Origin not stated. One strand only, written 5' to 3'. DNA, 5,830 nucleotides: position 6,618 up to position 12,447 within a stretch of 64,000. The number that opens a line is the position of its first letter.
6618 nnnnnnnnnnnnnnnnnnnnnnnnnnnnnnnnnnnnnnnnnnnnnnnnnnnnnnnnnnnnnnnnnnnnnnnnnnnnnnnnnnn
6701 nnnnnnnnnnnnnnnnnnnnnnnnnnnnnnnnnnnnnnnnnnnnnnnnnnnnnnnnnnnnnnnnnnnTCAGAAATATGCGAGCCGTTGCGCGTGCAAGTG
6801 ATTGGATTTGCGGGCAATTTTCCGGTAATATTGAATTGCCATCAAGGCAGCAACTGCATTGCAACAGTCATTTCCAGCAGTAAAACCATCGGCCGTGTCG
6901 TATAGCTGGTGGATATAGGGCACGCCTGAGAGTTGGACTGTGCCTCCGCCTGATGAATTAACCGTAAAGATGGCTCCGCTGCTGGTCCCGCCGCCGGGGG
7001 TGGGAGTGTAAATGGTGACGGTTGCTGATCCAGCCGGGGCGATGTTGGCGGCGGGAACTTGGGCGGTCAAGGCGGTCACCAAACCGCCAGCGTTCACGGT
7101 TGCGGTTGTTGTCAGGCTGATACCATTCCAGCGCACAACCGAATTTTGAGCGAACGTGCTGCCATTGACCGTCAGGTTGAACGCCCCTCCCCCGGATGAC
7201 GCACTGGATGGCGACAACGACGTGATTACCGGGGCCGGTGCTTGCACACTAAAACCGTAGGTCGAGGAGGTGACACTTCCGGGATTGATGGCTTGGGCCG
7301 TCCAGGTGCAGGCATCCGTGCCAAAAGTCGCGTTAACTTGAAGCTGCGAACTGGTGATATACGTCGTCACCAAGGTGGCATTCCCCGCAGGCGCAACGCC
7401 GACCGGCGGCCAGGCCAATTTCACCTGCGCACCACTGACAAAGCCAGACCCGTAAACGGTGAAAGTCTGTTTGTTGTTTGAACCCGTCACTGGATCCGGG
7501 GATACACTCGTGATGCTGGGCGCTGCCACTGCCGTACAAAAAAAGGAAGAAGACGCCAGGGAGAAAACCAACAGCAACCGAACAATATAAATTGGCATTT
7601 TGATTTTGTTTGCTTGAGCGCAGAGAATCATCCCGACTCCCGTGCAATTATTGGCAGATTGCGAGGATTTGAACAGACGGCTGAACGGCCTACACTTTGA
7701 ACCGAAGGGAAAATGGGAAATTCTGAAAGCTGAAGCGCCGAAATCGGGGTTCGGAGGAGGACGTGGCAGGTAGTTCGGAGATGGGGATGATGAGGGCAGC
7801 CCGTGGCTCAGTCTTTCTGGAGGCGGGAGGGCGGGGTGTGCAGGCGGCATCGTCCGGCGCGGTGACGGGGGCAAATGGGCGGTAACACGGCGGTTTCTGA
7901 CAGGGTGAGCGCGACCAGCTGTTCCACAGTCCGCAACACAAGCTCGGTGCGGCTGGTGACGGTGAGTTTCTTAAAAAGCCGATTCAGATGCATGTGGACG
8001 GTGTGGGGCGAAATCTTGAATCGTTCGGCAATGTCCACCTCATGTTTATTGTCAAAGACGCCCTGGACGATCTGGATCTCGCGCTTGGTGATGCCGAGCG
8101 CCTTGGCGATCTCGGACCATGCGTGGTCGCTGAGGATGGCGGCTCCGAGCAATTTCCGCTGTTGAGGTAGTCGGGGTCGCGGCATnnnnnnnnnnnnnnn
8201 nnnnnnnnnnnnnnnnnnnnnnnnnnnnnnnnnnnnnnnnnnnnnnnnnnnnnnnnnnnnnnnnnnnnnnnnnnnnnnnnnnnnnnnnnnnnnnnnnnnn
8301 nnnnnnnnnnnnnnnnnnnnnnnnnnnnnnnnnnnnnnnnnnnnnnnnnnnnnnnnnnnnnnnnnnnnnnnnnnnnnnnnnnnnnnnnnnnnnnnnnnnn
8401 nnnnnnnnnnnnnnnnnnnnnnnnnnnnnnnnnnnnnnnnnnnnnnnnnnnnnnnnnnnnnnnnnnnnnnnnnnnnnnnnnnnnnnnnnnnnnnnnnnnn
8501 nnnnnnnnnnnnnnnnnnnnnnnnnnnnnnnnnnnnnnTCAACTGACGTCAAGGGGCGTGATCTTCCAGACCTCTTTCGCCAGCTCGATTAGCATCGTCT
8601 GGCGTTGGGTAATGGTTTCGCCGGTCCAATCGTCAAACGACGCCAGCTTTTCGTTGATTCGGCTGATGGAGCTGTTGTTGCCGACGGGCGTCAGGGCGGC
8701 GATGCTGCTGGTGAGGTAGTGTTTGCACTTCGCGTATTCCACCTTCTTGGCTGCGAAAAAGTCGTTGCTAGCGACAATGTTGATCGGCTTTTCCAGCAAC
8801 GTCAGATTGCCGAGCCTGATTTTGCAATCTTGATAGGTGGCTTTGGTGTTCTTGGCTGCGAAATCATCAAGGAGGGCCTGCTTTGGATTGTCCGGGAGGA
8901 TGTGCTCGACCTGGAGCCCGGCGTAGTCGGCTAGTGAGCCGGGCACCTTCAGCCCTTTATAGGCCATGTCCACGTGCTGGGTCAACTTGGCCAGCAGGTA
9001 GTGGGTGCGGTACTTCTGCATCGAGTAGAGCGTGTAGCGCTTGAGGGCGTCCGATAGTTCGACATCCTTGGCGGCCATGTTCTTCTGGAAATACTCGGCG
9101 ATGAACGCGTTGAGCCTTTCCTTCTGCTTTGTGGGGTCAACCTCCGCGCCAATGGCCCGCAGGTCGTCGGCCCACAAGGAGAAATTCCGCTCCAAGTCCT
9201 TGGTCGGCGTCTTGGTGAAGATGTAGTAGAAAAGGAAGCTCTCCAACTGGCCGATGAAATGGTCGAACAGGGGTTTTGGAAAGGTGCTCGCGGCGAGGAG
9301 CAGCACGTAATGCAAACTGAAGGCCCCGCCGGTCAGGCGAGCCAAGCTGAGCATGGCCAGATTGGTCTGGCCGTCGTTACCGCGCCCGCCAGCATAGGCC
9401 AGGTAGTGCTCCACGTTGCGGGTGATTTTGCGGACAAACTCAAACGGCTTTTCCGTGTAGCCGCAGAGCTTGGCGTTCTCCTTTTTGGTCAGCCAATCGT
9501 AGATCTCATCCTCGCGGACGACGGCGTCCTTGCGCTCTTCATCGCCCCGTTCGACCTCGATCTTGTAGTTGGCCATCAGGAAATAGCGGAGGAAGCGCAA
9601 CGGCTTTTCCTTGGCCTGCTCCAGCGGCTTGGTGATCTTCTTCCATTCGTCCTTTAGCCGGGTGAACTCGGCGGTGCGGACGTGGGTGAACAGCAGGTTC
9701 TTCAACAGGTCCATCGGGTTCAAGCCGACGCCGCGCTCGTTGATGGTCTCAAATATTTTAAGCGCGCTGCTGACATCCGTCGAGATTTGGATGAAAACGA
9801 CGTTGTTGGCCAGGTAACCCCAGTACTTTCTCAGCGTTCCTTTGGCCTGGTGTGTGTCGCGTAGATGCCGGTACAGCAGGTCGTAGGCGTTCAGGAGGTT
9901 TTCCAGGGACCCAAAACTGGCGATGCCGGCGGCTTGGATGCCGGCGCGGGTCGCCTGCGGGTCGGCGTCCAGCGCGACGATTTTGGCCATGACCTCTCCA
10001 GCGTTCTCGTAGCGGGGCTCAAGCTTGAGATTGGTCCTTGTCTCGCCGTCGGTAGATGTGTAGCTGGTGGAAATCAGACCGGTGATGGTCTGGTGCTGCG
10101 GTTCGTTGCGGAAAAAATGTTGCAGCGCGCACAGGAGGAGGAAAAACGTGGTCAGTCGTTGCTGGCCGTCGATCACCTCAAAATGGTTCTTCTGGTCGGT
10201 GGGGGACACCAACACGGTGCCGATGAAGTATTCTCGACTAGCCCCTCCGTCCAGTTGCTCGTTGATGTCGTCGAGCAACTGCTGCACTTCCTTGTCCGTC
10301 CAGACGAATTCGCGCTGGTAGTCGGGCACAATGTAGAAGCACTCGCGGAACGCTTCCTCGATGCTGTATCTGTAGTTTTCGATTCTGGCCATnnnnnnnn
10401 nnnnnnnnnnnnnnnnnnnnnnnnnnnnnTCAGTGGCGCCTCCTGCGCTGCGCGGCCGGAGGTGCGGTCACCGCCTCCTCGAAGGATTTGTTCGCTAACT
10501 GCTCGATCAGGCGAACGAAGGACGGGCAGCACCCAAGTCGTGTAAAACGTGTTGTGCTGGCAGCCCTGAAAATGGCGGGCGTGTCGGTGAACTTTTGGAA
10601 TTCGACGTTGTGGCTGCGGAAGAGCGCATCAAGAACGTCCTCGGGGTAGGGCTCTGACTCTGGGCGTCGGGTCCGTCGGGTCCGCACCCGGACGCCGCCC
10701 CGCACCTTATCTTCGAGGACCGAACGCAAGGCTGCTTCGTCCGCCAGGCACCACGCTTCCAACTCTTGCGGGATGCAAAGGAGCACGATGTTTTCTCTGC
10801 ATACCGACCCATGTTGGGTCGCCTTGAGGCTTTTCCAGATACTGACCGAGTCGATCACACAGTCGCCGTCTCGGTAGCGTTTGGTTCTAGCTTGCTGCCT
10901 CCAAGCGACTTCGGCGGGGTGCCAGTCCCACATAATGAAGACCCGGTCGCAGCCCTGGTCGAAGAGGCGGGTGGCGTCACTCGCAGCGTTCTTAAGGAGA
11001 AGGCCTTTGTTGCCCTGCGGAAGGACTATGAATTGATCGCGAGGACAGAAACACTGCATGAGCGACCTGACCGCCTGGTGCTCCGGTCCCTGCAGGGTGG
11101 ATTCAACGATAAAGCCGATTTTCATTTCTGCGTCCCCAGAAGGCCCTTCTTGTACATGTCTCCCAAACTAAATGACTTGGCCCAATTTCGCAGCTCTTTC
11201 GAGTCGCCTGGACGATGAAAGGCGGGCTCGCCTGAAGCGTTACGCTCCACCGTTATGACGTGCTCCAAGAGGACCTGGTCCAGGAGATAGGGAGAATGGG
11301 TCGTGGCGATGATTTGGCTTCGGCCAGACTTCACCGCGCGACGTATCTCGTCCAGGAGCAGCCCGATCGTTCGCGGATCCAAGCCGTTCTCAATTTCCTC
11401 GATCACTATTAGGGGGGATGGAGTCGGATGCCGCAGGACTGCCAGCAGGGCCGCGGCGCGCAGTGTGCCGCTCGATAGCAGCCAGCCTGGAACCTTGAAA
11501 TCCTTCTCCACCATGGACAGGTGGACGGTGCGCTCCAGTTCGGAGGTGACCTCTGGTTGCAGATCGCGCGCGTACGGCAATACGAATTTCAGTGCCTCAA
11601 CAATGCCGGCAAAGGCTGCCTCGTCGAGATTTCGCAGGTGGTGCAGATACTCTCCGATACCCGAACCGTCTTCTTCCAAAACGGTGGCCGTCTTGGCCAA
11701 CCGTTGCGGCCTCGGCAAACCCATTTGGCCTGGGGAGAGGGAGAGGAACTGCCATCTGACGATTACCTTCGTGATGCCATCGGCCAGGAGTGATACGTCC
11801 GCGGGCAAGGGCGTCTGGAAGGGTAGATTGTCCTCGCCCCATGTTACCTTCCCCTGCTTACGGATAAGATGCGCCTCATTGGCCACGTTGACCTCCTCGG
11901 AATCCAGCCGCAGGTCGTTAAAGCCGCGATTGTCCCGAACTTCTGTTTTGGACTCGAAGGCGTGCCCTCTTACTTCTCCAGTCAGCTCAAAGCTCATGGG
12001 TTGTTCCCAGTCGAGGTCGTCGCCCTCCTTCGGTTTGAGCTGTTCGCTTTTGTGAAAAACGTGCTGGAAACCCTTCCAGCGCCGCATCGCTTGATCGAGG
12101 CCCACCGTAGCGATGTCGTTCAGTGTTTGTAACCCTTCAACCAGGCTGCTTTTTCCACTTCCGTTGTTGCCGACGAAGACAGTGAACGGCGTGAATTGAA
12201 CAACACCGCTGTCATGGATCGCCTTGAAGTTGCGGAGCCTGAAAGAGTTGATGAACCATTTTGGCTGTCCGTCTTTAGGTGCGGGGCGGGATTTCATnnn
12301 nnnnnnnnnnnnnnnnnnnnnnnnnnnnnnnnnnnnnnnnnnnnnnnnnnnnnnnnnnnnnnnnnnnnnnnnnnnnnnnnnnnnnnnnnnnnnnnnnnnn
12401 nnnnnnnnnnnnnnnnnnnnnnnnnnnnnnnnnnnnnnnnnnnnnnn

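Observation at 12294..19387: PLD-SNF2 helicase fusion paired with a nuclease-less giant methyltransferase: a split Type ISP-like or DrmA/B-less DISARM-like core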

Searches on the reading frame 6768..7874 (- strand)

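Call 3: search_protein_families(library=pfam, proteins=[window:6768-7874:-], max_evalue=0.01)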
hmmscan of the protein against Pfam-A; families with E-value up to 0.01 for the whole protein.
window:6768-7874:- (368 aa): 1 family
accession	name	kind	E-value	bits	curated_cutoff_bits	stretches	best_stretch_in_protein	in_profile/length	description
PF01833.30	TIG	-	9.2e-08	32.4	20.9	1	215-303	1-82/84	IPT/TIG domain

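Call 4: search_protein_families(library=padloc, proteins=[window:6768-7874:-], max_evalue=0.01)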
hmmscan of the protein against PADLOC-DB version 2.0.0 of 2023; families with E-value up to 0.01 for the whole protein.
window:6768-7874:- (368 aa): 0 families

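Call 6: search_protein_families(library=ncbifam, proteins=[window:6768-7874:-], max_evalue=0.001)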
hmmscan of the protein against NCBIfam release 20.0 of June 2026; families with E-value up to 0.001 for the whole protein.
window:6768-7874:- (368 aa): 1 family
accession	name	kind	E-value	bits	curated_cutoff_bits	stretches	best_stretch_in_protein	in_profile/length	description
NF058597.1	CoaZ_rpt_PGGG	domain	7.7e-31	106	30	2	213-305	1-88/88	choice-of-anchor Z repeating domain-containing protein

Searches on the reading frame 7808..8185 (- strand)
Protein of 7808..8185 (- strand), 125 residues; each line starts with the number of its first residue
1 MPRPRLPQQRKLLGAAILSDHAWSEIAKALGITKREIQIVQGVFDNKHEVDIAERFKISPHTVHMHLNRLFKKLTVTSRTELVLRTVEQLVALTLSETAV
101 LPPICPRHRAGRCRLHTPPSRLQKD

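Call 14: search_protein_families(library=pfam, proteins=[window:7808-8185:-], max_evalue=0.01)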
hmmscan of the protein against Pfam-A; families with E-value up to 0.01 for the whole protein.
window:7808-8185:- (125 aa): 11 families
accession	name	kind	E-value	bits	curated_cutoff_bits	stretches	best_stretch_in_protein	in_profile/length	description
PF00196.25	GerE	-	2.7e-13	49.8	23.5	1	32-84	3-55/57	Bacterial regulatory proteins, luxR family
PF08281.18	Sigma70_r4_2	-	1.4e-05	25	25.7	0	51-74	31-54/54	Sigma-70, region 4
PF04967.18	HTH_10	-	2.2e-05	24.6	23.1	1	44-74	18-51/53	HTH DNA binding domain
PF04545.22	Sigma70_r4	-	0.00054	19.9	24.1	0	34-74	7-48/50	Sigma-70, region 4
PF13384.12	HTH_23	-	0.001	19.3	24.6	0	21-35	18-32/50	Homeodomain-like domain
PF01022.26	HTH_5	-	0.0015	18.8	22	0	51-70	20-39/47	Bacterial regulatory protein, arsR family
PF13412.12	HTH_24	-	0.0021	18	21.9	0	51-70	22-41/48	Winged helix-turn-helix DNA-binding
PF13309.12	HTH_22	-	0.0036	17.7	29.6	0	41-68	35-63/63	HTH domain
PF12840.13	HTH_20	-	0.0039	17.6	27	0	51-70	23-42/51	Helix-turn-helix domain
PF21476.4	PF0610-like_N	-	0.0074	16.9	33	0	24-37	18-31/50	PF0610-like, N-terminal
PF12802.13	MarR_2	-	0.0082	16.7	27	0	51-70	25-44/61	MarR family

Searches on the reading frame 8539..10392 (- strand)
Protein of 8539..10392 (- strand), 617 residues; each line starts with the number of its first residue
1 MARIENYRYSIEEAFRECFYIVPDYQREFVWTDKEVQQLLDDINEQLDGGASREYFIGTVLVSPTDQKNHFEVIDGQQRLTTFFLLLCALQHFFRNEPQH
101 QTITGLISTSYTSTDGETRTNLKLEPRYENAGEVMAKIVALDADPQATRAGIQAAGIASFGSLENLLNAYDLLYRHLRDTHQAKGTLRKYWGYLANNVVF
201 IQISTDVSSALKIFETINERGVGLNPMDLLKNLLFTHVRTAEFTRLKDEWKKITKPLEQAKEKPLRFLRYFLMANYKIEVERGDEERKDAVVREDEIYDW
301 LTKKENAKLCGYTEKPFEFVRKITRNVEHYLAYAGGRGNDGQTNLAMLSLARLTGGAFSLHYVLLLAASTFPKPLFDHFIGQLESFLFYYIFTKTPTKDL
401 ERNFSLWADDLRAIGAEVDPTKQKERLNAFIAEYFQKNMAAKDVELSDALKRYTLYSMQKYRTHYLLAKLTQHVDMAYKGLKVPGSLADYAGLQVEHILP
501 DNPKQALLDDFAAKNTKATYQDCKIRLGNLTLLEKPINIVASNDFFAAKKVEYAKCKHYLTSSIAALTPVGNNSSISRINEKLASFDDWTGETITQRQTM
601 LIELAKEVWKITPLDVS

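Call 3: search_protein_families(library=pfam, proteins=[window:8539-10392:-], max_evalue=0.01)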
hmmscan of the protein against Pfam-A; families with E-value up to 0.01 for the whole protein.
window:8539-10392:- (617 aa): 2 families
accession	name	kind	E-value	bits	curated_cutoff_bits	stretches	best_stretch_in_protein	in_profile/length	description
PF03235.19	GmrSD_N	-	9.7e-40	137.3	33.2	1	17-235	11-199/199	GmrSD restriction endonuclease, N-terminal domain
PF07510.16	GmrSD_C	-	1.1e-18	67.9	23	1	442-603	3-137/138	GmrSD restriction endonucleases, C-terminal domain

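Call 4: search_protein_families(library=padloc, proteins=[window:8539-10392:-], max_evalue=0.01)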
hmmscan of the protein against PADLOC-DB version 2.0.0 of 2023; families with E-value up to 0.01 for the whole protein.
window:8539-10392:- (617 aa): 36 families (the best 25 are shown)
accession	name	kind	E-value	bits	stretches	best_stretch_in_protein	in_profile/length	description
PDLC02688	Orf5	-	9.7e-85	283.2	1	11-578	2-551/554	Orf5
PDLC04155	HEC-06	-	7.6e-69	230.7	2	3-566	4-534/562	-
PDLC04157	HEC-06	-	5.3e-68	228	2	3-567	6-532/558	-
PDLC04154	HEC-06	-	5e-59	198.4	1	18-611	22-566/569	-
PDLC02700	Orf5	-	2.4e-55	186.3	1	10-609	2-555/555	Orf5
PDLC02693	Orf5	-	2.4e-49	166.8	1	19-609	8-542/543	Orf5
PDLC02695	Orf5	-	1.4e-46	157.1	1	8-567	7-578/601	Orf5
PDLC02687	Orf5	-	3.8e-46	155.9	2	164-566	159-534/543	Orf5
PDLC02691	Orf5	-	2.5e-35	120.1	2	17-107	18-107/579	Orf5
PDLC02701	Orf5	-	4.2e-28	96.2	2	9-268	8-285/596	Orf5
PDLC02686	Orf5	-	2.8e-27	93.4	2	19-244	20-248/566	Orf5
PDLC02690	Orf5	-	2.1e-22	77.7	2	19-253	9-232/531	Orf5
PDLC02692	Orf5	-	7.2e-22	75.8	2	194-584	172-549/558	Orf5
PDLC04156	HEC-06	-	4e-21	73.2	2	21-239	22-245/562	-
PDLC02694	Orf5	-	2.4e-20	70.7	2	15-271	12-281/574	Orf5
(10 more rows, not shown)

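Call 6: search_protein_families(library=ncbifam, proteins=[window:8539-10392:-], max_evalue=0.001)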
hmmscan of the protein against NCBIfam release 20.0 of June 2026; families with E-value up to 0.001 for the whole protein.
window:8539-10392:- (617 aa): 0 families

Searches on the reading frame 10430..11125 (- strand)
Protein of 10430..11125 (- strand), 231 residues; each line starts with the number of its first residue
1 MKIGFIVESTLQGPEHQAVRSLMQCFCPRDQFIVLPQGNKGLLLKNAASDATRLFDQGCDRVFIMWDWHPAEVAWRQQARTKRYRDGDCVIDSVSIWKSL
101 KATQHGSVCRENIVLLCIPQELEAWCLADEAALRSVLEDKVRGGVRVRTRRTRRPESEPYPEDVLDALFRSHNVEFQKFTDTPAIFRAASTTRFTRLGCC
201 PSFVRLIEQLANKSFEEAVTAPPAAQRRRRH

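Call 3: search_protein_families(library=pfam, proteins=[window:10430-11125:-], max_evalue=0.01)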
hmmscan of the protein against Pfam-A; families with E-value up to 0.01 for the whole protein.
window:10430-11125:- (231 aa): 1 family
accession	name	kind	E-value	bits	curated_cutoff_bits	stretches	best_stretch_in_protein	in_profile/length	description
PF14103.11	DUF4276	-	3.7e-06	27.8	30.2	1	42-210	35-191/192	Domain of unknown function (DUF4276)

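Call 4: search_protein_families(library=padloc, proteins=[window:10430-11125:-], max_evalue=0.01)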
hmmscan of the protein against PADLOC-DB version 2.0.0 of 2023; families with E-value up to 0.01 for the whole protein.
window:10430-11125:- (231 aa): 2 families
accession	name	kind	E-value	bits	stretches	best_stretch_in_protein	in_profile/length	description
PDLC04210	HEC-01B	-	2e-07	29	1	110-211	107-206/217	-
PDLC04191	HEC-01B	-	4.2e-05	21.6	0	117-146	94-119/192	-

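Call 6: search_protein_families(library=ncbifam, proteins=[window:10430-11125:-], max_evalue=0.001)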
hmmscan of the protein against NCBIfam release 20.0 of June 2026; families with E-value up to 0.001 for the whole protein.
window:10430-11125:- (231 aa): 0 families

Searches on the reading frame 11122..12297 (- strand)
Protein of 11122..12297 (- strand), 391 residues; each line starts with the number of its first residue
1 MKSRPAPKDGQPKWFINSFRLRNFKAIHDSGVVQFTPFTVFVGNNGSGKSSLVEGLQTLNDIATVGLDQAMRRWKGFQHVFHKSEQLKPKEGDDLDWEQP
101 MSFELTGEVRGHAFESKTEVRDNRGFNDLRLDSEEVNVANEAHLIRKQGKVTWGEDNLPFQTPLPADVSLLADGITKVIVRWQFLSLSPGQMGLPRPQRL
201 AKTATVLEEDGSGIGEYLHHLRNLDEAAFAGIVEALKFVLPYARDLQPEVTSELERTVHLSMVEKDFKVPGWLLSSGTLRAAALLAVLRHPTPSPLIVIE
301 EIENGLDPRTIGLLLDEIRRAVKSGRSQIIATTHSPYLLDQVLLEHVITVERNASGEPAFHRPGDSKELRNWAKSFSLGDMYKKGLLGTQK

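Call 3: search_protein_families(library=pfam, proteins=[window:11122-12297:-], max_evalue=0.01)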
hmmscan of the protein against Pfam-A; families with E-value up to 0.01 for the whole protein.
window:11122-12297:- (391 aa): 6 families
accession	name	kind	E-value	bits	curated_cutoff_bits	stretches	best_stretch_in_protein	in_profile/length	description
PF13304.12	AAA_21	-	1.8e-26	94.4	27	1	38-340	1-304/304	AAA domain, putative AbiEii toxin, Type IV TA system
PF13175.12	AAA_15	-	3.9e-17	63.4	32.1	2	16-59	3-46/374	AAA ATPase domain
PF02463.25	SMC_N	-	1.1e-14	54.9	40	1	16-351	2-212/220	RecF/RecN/SMC N terminal domain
PF13476.12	AAA_23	-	4.2e-06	28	27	1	20-57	3-40/201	AAA domain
PF13555.12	AAA_29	-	0.00041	20.5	27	1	19-59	4-45/61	P-loop containing region of AAA domain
PF11398.14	DUF2813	-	0.00077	19.4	21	0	33-58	19-44/372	Protein of unknown function (DUF2813)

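Call 4: search_protein_families(library=padloc, proteins=[window:11122-12297:-], max_evalue=0.01)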
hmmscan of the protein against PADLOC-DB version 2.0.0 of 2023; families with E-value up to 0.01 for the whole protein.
window:11122-12297:- (391 aa): 117 families (the best 25 are shown)
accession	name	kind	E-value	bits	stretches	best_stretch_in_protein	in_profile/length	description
PDLC04178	HEC-01A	-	4.9e-46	155.6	1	12-387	5-380/399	-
PDLC04175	HEC-01A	-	2.5e-45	153.1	1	16-390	6-361/363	-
PDLC04182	HEC-01A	-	1e-41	141.3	1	16-389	4-402/406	-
PDLC04177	HEC-01A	-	2e-39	133.8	2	196-389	202-390/393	-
PDLC04183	HEC-01A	-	4.4e-38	129.4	2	196-389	205-400/402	-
PDLC04176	HEC-01A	-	2.3e-35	120.7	1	16-353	3-335/371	-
PDLC04179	HEC-01A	-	1e-32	111.9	2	204-358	270-424/459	-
PDLC04144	HEC-01B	-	1.4e-31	108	2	188-387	190-389/395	-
PDLC04389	PDC-M07A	-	9.5e-30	102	2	201-389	216-425/443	-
PDLC04184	HEC-01A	-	3.6e-29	100.1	2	175-342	214-394/464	-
PDLC02980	AriA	-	1.2e-28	98.9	2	257-340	221-304/304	-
PDLC04391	PDC-M07A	-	5e-27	92.9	2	255-387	260-401/412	-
PDLC04135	mad3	-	6.7e-27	93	1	16-386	2-373/374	mads_3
PDLC04393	PDC-M07A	-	2.7e-26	90.5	2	206-387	218-405/435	-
PDLC04392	PDC-M07A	-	4.8e-25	86.5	2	175-387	189-403/432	-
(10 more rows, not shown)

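Call 6: search_protein_families(library=ncbifam, proteins=[window:11122-12297:-], max_evalue=0.001)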
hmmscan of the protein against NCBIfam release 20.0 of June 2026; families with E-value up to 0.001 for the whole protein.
window:11122-12297:- (391 aa): 16 families
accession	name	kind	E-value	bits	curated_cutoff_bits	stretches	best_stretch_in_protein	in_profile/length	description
NF047739.1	antiphage_MADS3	equivalog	6.4e-31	107.9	420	2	186-387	232-427/427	methylation-associated defense system AAA family ATPase MAD3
NF041760.1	PtuA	equivalog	1.2e-09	37.7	500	1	13-57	49-93/524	retron Ec78 anti-phage system effector ATPase PtuA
TIGR04521.1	ECF_ATPase_2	equivalog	4.3e-08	32.6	330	1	264-335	135-204/279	energy-coupling factor transporter ATPase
TIGR00611.2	recf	equivalog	5.7e-07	29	172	1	16-59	1-44/339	DNA replication/repair protein RecF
NF038234.1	retron_eff_Eco8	equivalog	6.4e-07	28.4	250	0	293-345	272-331/679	retron Eco8 family effector endonuclease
TIGR04435.1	restrict_AAA_1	hypoth_equivalog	8.9e-06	24.7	300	0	29-58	30-59/568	restriction system-associated AAA family ATPase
NF000355.4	ribo_prot_ABC_F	equivalog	3.2e-05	23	380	0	41-88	33-81/499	ribosomal protection-like ABC-F family protein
NF040873.1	AztA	equivalog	4.4e-05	23.1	220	0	33-57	15-39/191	zinc ABC transporter ATP-binding protein AztA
NF002244.0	PRK01156.1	equivalog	0.00013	20.2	847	1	16-56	3-43/895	DNA double-strand break repair ATPase Rad50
NF010061.0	PRK13538.1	equivalog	0.00017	21.1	195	0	217-338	82-195/211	cytochrome c biogenesis heme-transporting ATPase CcmA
NF053563.1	Rkd4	equivalog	0.00017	19.9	860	1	14-54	1-41/747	arcadin-4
NF000169.2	ABCF_Sal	exception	0.00031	19.6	725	0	40-76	31-67/542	Sal family ABC-F type ribosomal protection protein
TIGR04520.1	ECF_ATPase_1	equivalog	0.0004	19.9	315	0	36-59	28-51/269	energy-coupling factor transporter ATPase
NF041035.1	Rad50_Halo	equivalog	0.00055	18.4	1000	0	17-55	4-42/883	DNA double-strand break repair ATPase Rad50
TIGR02168.1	SMC_prok_B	equivalog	0.00066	17.5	567.35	0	278-334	1098-1152/1181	chromosome segregation protein SMC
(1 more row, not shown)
